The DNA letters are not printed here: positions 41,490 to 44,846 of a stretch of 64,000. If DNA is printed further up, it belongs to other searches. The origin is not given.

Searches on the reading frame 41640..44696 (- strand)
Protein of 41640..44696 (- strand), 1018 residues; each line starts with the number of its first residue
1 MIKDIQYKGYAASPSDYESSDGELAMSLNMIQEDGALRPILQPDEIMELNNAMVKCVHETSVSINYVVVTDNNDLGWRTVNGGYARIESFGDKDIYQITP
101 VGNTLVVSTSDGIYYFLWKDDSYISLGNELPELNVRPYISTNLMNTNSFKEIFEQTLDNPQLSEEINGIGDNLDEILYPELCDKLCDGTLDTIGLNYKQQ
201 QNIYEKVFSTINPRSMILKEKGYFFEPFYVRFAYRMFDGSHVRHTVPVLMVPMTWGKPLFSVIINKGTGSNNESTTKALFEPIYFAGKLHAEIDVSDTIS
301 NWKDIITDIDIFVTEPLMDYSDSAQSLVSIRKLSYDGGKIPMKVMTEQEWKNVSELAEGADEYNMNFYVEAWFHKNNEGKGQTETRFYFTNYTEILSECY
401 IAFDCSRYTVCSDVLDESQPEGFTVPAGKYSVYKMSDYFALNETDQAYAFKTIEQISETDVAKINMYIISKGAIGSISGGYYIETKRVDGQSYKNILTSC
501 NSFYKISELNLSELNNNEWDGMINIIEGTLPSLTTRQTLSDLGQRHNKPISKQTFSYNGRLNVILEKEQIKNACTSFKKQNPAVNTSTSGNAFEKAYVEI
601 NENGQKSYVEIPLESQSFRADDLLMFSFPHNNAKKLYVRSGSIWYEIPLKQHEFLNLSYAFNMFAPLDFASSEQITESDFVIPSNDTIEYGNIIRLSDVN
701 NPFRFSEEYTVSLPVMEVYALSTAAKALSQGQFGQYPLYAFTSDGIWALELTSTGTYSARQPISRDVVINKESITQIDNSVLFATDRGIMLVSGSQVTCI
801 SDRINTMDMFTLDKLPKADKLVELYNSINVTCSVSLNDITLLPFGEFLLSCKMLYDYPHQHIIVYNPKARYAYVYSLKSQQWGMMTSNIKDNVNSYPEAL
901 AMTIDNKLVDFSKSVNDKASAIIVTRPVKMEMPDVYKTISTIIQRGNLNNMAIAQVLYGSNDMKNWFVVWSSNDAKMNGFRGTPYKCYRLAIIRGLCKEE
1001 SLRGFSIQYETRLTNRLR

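Call 7: search_protein_families(library=phrogs, proteins=[window:41640-44696:-], max_evalue=0.001)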
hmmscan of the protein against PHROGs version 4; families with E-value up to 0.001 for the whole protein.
window:41640-44696:- (1018 aa): 1 family
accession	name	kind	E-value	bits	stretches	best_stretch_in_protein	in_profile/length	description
phrog_32516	-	unknown function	1.5e-189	633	2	478-1017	386-967/968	-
